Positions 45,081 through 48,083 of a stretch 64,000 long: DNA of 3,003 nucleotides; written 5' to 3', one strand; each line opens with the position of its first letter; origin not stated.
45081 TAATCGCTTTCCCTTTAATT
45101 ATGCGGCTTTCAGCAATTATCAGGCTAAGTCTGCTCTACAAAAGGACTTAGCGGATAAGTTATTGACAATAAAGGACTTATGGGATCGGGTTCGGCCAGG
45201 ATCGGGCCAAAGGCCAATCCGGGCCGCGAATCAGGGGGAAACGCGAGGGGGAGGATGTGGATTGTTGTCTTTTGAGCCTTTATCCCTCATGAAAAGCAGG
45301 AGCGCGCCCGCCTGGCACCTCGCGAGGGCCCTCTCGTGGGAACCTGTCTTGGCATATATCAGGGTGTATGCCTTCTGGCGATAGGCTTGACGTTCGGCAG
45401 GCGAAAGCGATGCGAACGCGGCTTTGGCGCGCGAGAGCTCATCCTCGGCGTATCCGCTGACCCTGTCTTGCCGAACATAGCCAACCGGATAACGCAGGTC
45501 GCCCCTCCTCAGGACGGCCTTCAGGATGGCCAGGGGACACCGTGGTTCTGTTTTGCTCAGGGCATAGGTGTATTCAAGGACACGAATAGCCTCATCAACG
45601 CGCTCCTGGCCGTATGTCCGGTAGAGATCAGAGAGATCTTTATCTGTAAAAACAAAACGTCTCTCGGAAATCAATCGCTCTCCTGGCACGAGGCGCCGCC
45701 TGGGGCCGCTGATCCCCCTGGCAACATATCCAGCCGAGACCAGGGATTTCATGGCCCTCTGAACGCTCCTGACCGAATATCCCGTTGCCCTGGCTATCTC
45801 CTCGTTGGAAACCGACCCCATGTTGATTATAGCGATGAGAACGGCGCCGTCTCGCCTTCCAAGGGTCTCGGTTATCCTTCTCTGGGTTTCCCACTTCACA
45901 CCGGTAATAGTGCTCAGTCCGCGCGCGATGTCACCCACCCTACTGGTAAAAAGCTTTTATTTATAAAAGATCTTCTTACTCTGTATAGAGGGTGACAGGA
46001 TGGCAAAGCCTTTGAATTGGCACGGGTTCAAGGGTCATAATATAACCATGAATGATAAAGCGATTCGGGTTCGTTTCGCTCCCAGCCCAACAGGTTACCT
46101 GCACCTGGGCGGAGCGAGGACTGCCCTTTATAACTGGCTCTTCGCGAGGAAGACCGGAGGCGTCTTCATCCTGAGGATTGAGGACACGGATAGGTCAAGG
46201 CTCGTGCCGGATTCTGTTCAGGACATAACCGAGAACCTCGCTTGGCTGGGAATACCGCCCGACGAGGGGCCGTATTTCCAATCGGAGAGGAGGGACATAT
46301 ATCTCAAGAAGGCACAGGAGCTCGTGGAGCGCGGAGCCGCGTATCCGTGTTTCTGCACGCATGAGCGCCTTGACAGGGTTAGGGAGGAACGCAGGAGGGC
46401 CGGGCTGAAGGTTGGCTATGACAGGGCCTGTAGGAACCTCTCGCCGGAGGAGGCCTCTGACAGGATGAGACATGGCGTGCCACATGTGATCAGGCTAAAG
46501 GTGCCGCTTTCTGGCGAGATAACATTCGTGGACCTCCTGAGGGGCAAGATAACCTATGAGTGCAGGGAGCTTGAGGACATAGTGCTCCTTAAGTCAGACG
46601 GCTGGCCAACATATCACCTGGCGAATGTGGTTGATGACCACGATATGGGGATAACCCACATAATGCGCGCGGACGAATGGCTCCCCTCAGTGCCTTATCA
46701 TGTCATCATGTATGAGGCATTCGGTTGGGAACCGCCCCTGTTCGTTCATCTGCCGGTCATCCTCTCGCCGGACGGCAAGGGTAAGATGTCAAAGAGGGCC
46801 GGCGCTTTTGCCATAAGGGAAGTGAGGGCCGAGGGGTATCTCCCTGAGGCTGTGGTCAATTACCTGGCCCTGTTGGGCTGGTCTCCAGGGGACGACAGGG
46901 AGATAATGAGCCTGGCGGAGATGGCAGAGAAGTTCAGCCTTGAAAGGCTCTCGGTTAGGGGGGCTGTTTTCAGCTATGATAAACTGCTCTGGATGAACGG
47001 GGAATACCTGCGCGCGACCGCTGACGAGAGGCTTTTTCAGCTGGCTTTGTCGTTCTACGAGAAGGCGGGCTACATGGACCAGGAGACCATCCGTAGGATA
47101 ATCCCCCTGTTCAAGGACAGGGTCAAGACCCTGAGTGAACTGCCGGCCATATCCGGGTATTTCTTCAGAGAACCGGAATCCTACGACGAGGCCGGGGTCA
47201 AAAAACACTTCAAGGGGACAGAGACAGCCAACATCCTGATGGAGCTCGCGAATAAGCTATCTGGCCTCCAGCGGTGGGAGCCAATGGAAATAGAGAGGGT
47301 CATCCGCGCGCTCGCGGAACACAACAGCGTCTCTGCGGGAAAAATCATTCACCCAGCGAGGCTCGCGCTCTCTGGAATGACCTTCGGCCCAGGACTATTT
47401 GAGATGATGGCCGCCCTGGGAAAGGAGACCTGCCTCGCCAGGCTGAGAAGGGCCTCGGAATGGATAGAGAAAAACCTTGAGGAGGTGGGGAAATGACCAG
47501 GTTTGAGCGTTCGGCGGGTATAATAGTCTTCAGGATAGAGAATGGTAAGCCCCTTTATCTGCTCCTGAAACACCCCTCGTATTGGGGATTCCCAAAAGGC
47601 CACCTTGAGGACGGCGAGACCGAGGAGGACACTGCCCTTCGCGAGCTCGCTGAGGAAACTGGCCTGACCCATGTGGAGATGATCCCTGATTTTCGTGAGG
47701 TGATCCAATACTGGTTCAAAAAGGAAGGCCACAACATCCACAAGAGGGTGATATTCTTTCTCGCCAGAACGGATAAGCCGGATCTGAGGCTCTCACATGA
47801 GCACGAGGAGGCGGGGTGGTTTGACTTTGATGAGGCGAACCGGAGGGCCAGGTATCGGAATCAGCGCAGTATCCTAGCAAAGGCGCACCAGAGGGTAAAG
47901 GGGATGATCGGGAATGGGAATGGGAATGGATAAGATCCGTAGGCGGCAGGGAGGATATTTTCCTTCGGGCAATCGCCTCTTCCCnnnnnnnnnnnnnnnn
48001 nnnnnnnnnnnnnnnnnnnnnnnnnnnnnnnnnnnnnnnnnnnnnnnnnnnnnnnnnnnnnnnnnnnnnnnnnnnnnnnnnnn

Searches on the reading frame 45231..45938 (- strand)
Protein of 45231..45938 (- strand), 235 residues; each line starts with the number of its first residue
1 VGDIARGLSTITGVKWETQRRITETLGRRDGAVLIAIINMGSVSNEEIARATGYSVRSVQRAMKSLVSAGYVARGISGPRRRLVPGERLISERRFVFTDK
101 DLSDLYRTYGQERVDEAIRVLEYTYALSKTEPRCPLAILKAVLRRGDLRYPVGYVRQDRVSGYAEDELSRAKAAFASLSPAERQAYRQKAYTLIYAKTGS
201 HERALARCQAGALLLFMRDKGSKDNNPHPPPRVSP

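Call 73: search_protein_families(library=pfam, proteins=[window:45231-45938:-], max_evalue=0.001)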
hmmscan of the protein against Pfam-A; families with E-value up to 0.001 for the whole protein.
window:45231-45938:- (235 aa): 5 families
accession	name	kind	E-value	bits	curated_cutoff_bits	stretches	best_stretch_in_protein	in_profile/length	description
PF12802.13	MarR_2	-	2.2e-06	28.2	27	1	28-82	5-60/61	MarR family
PF13730.12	HTH_36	-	2.2e-06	27.8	25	1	44-72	27-55/55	Helix-turn-helix domain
PF13412.12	HTH_24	-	2.9e-06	27.2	21.9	1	29-72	4-47/48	Winged helix-turn-helix DNA-binding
PF01978.25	TrmB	-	0.00012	22.3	25.6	1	31-75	11-55/68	Sugar-specific transcriptional regulator TrmB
PF09339.16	HTH_IclR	-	0.00029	21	22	0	41-74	17-50/52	IclR helix-turn-helix domain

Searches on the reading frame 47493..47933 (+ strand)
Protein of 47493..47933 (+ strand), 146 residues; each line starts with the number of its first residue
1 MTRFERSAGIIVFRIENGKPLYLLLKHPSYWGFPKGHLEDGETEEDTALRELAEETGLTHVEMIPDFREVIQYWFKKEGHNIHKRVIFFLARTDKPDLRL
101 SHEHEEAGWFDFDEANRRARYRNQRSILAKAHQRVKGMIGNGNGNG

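Call 74: search_protein_families(library=pfam, proteins=[window:47493-47933:+], max_evalue=0.001)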
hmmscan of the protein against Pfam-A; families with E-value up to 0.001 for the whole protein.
window:47493-47933:+ (146 aa): 1 family
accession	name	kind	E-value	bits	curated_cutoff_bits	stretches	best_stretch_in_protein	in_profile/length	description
PF00293.34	NUDIX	-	7.4e-22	78.2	21.1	1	6-128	4-131/134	NUDIX domain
